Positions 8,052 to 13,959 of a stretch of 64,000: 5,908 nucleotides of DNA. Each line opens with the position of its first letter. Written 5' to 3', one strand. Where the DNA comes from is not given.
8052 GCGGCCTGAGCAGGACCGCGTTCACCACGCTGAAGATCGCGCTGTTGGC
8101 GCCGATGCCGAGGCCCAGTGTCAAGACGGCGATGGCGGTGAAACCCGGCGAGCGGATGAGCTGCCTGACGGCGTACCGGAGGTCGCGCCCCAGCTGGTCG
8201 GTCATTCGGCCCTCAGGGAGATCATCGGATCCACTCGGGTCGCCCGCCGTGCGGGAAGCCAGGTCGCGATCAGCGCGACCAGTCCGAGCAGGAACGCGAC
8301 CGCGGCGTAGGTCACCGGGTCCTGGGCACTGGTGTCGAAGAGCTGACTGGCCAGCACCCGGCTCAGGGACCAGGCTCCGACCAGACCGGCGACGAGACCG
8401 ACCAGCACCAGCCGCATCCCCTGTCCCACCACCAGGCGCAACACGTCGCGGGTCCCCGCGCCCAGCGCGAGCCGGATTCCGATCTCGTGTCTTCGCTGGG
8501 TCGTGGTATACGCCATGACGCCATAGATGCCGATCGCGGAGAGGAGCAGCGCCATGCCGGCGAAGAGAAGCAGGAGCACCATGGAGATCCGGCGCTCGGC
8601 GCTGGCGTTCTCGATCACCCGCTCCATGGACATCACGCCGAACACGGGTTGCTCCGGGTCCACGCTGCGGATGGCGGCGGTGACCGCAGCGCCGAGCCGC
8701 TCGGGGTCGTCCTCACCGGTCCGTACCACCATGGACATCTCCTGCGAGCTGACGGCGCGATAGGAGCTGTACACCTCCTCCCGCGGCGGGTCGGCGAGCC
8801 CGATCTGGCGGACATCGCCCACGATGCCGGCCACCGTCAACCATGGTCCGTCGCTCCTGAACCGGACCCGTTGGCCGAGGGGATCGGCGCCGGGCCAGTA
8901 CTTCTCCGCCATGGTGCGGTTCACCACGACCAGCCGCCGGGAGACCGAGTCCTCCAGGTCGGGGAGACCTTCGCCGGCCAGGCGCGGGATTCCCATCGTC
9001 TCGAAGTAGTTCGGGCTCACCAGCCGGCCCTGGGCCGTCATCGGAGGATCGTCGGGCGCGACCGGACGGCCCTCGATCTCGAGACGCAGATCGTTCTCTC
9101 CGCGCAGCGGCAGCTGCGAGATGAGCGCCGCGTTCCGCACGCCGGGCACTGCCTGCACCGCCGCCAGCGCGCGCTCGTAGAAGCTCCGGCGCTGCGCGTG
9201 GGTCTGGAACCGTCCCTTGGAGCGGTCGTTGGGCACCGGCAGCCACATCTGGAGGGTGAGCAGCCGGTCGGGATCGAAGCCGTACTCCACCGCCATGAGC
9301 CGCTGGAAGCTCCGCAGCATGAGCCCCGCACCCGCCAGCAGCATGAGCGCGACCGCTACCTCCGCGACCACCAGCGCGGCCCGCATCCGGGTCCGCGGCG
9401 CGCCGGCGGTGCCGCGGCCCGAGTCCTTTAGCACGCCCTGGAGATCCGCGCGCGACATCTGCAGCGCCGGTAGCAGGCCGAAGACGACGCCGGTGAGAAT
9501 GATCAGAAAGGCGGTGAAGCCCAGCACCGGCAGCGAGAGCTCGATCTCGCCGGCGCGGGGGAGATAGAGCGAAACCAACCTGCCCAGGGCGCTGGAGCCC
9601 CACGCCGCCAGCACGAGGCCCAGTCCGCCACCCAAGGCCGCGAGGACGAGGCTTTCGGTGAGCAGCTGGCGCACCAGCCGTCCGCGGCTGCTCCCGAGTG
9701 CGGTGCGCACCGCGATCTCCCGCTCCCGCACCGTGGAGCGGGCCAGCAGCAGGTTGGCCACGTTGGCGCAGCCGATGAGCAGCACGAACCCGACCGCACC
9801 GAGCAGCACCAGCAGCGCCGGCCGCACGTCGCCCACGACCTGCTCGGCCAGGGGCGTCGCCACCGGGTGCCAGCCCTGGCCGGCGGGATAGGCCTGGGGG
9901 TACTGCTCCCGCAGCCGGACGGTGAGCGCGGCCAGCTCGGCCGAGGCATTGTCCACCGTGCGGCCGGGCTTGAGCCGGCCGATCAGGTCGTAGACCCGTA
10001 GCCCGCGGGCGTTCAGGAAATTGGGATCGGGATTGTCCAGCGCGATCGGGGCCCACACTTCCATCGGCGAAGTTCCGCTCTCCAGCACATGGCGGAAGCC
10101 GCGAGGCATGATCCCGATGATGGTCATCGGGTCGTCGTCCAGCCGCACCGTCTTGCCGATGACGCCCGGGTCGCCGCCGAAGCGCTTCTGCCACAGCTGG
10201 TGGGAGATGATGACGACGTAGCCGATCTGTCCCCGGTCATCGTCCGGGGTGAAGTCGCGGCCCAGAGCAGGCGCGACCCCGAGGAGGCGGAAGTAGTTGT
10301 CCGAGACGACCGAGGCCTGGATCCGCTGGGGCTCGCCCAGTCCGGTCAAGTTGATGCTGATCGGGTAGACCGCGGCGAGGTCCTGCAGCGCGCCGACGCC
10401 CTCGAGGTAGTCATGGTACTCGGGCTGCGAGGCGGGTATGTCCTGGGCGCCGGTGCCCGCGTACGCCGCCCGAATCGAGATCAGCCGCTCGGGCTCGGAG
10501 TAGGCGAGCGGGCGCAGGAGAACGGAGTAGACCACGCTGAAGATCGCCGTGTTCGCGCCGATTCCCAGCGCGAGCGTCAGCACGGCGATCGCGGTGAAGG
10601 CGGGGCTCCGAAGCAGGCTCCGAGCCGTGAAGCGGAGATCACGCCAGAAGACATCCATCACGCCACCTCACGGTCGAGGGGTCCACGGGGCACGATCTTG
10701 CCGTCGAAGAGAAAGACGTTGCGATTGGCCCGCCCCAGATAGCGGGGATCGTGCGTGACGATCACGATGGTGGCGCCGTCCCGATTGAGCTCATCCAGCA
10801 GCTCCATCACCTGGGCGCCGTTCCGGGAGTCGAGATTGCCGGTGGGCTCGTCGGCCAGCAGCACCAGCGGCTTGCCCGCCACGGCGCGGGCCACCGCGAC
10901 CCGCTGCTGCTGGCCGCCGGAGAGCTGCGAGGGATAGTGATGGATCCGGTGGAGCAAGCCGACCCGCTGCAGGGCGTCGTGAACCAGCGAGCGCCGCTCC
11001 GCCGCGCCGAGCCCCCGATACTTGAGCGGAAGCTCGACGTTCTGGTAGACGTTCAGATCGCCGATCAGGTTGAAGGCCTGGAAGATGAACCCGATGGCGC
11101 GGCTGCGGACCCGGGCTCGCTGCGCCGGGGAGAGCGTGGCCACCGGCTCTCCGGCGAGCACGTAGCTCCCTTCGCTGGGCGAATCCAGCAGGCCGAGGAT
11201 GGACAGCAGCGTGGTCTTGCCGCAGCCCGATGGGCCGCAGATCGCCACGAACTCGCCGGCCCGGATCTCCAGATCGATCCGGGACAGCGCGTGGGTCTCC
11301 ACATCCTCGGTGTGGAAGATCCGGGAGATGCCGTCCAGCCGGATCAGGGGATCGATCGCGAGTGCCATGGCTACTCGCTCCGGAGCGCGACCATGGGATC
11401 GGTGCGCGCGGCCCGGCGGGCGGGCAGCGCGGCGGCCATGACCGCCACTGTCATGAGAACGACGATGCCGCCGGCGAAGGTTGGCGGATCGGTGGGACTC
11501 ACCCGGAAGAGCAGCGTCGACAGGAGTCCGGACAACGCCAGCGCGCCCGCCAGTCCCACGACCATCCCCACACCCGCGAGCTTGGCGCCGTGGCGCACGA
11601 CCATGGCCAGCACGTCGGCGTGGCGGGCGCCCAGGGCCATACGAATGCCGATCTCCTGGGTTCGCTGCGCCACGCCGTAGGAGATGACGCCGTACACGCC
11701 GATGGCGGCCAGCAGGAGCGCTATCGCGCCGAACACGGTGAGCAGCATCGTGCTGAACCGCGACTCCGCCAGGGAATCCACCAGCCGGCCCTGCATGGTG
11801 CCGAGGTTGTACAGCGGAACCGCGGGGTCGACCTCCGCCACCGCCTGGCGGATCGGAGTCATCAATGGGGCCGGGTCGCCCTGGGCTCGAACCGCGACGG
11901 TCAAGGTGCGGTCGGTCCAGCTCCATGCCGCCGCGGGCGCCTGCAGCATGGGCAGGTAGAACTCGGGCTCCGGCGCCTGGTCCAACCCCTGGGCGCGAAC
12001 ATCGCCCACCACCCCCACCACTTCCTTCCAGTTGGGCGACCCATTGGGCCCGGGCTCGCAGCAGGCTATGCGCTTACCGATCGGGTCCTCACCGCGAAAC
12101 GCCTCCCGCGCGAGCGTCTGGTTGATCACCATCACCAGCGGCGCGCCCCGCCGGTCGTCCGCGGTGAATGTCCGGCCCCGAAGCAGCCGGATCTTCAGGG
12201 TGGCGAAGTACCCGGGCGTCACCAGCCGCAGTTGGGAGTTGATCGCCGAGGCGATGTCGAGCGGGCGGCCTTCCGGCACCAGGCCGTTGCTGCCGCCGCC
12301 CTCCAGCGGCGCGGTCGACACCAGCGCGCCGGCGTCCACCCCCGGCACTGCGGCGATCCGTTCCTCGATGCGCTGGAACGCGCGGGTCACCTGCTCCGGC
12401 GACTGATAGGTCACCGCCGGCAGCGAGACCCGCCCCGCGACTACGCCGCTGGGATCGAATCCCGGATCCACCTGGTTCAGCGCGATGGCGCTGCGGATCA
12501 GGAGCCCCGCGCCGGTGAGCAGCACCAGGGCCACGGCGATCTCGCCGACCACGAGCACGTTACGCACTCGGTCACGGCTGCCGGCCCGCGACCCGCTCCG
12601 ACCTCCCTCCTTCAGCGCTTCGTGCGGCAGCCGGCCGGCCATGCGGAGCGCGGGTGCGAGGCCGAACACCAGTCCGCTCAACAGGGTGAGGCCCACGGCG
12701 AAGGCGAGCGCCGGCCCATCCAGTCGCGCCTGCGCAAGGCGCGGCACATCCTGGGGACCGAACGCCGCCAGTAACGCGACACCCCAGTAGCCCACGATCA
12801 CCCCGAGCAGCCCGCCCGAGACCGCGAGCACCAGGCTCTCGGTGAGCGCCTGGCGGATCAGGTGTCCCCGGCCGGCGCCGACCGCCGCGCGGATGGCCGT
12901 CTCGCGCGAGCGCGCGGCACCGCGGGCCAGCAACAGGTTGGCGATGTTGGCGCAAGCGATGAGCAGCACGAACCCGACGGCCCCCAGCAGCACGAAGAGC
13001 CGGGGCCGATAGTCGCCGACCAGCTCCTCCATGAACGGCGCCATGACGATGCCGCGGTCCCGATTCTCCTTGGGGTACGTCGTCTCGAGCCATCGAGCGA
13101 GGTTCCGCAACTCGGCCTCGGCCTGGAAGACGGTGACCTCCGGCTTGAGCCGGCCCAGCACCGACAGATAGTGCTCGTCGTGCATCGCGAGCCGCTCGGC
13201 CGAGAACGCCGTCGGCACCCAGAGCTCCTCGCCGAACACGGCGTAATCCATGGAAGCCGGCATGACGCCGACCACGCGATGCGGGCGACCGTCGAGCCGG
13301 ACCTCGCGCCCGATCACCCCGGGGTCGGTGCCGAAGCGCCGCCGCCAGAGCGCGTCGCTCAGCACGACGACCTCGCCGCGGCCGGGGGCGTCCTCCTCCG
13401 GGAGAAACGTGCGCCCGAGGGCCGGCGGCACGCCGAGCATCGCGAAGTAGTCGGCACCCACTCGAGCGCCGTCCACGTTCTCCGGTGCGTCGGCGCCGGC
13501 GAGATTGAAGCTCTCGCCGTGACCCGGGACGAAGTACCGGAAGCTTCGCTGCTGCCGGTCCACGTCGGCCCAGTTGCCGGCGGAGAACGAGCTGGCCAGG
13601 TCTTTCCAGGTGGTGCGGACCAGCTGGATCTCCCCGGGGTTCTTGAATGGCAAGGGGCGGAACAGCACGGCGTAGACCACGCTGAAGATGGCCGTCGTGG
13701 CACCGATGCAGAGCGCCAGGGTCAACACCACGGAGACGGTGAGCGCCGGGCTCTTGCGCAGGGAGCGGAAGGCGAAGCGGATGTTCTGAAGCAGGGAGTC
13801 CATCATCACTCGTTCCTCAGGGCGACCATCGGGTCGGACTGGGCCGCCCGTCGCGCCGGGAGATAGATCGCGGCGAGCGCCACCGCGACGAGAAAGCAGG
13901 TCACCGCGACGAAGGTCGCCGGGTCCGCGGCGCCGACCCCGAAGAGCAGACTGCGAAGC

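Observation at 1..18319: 18-kb translationally coupled super-operon: one MacA-like adaptor, two stand-alone MacB-type ATPases and at least seven tandem 'orphan' ADOP permeases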

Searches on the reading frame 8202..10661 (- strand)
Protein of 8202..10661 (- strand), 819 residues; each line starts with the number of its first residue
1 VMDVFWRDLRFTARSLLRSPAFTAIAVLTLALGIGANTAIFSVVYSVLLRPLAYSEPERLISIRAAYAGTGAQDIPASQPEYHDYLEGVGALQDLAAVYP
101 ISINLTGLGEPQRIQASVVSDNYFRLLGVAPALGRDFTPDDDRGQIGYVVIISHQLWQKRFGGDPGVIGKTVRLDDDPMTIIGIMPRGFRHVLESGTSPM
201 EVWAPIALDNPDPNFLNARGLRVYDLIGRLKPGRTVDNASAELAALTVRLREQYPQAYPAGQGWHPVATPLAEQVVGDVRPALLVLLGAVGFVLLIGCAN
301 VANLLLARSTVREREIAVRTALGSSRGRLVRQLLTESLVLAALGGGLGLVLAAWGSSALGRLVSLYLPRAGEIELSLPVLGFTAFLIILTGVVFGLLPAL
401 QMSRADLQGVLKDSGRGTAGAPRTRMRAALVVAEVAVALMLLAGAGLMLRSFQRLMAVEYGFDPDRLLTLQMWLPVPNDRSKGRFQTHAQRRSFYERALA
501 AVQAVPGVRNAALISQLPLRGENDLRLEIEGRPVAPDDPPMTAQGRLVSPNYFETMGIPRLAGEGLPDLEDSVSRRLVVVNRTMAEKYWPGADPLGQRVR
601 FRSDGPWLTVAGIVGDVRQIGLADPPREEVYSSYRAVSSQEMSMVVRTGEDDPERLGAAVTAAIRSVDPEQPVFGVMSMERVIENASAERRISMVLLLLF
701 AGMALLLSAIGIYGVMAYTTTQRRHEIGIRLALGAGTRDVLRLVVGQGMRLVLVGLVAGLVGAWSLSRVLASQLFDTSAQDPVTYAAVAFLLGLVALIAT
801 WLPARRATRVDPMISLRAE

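Call 4: search_protein_families(library=ncbifam, proteins=[window:8202-10661:-], max_evalue=0.00001)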
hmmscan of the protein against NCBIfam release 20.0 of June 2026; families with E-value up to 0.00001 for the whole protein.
window:8202-10661:- (819 aa): 3 families
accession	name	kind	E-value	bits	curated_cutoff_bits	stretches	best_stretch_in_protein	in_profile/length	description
TIGR03434.1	ADOP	subfamily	1.1e-287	956.4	622.3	1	5-819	1-803/803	ADOP family duplicated permease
NF007826.0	PRK10535.1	equivalog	3.4e-33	114.8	966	2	115-406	368-640/648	macrolide ABC transporter ATP-binding protein/permease MacB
NF038008.1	ABC_perm_DarB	equivalog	2e-06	26.1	700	0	282-473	272-458/777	darobactin export ABC transporter permease subunit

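Call 5: search_protein_families(library=pfam, proteins=[window:8202-10661:-], max_evalue=0.001)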
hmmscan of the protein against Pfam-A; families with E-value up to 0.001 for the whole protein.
window:8202-10661:- (819 aa): 2 families
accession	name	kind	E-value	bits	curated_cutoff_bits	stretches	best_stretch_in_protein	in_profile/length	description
PF12704.14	MacB_PCD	-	2.4e-41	142.7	27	2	23-245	1-206/207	MacB-like periplasmic core domain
PF02687.27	FtsX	-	7.9e-26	90.9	25.5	2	699-812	2-120/120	FtsX-like permease C-terminal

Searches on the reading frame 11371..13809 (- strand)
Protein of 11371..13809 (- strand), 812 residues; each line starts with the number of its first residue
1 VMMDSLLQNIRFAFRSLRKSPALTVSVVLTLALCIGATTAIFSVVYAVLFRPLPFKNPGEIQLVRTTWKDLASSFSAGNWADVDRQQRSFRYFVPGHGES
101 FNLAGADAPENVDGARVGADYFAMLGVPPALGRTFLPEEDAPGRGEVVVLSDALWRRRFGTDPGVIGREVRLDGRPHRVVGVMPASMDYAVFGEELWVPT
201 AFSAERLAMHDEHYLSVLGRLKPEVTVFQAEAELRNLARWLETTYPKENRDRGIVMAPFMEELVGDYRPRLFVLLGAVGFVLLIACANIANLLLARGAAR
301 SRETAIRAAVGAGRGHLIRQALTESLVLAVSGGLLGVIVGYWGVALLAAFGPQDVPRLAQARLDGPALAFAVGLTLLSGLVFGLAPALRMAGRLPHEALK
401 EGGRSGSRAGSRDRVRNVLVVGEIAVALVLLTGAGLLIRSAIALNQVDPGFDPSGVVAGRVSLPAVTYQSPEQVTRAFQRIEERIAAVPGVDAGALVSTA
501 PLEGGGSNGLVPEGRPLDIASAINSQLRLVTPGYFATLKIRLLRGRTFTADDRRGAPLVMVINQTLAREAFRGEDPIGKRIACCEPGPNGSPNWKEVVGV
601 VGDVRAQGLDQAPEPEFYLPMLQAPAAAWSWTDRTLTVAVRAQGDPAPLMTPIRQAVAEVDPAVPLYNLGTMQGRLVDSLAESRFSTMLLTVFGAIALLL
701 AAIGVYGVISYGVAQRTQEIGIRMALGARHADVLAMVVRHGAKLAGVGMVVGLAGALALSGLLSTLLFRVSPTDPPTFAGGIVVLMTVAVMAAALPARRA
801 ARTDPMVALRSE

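Call 4: search_protein_families(library=ncbifam, proteins=[window:11371-13809:-], max_evalue=0.00001)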
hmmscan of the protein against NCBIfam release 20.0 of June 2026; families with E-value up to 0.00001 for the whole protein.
window:11371-13809:- (812 aa): 2 families
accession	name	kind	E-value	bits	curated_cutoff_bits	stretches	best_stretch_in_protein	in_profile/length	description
TIGR03434.1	ADOP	subfamily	1.8e-290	965.7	622.3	1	6-812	1-803/803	ADOP family duplicated permease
NF007826.0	PRK10535.1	equivalog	6e-34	117.3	966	2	111-398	368-644/648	macrolide ABC transporter ATP-binding protein/permease MacB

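Call 5: search_protein_families(library=pfam, proteins=[window:11371-13809:-], max_evalue=0.001)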
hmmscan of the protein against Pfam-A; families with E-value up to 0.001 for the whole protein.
window:11371-13809:- (812 aa): 2 families
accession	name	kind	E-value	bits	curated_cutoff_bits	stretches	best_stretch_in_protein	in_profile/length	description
PF12704.14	MacB_PCD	-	9.3e-42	144.1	27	2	27-236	4-206/207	MacB-like periplasmic core domain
PF02687.27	FtsX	-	1.3e-26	93.4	25.5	2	692-805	2-120/120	FtsX-like permease C-terminal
